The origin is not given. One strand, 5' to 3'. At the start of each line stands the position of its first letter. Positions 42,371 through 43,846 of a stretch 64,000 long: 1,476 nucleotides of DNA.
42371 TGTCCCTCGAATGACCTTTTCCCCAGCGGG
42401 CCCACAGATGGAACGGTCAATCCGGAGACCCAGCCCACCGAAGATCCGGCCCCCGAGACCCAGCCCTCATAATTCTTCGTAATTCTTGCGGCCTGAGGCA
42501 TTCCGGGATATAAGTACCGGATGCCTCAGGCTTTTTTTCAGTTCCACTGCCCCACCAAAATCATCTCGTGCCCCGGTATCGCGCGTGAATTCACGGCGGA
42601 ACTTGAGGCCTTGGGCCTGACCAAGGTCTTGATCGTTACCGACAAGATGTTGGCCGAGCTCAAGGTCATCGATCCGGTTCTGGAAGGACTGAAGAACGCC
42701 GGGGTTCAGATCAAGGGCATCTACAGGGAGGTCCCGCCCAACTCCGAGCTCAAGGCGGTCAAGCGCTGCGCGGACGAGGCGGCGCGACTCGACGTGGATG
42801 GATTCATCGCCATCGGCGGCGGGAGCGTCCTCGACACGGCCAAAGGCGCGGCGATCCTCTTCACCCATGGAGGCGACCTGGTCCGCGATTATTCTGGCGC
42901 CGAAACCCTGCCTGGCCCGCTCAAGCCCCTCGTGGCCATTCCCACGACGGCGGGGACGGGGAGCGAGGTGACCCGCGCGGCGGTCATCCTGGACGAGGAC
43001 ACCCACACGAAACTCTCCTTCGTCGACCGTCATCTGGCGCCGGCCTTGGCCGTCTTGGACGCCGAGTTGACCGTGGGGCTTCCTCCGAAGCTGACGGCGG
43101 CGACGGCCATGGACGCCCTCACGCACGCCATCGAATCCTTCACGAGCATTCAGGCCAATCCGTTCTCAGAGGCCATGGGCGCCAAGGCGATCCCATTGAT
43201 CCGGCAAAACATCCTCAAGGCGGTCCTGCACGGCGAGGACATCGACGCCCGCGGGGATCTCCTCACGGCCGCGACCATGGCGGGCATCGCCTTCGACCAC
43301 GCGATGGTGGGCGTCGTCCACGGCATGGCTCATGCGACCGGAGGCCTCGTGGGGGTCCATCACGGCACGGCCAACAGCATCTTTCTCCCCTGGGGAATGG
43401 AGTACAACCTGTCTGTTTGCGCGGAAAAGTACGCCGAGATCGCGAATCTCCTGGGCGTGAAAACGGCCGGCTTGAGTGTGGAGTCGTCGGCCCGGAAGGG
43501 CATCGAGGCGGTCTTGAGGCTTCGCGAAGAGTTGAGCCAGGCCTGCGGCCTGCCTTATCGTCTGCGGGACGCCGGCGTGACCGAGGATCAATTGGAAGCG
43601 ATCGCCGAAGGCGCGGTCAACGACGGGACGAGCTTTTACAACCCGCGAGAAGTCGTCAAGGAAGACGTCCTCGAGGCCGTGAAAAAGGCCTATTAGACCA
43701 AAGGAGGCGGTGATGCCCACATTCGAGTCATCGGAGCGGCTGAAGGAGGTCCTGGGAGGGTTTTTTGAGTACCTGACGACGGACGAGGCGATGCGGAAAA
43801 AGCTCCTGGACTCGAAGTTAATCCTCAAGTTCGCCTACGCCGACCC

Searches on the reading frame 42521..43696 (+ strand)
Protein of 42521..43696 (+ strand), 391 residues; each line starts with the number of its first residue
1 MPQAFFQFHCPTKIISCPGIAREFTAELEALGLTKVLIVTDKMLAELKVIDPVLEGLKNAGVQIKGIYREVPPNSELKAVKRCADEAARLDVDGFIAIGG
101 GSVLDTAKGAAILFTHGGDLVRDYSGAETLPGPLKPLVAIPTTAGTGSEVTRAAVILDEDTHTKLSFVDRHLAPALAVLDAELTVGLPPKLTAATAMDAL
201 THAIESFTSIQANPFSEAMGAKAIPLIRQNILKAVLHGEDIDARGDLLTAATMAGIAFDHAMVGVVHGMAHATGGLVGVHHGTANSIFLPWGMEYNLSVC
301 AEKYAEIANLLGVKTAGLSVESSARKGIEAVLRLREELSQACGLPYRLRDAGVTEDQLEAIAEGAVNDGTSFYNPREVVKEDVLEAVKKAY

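Call 58: search_protein_families(library=pfam, proteins=[window:42521-43696:+], max_evalue=0.0001)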
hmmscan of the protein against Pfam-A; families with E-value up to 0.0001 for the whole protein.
window:42521-43696:+ (391 aa): 3 families
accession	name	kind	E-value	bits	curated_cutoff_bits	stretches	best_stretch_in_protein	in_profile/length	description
PF25137.1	ADH_Fe_C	-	1.8e-52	178.3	27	1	192-391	1-194/194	Fe-containing alcohol dehydrogenase family, C-terminal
PF00465.25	Fe-ADH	-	1.3e-46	158.7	31.3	1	11-180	1-167/168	Iron-containing alcohol dehydrogenase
PF13685.12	Fe-ADH_2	-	1.4e-10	41.8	28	1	18-112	4-95/149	Iron-containing alcohol dehydrogenase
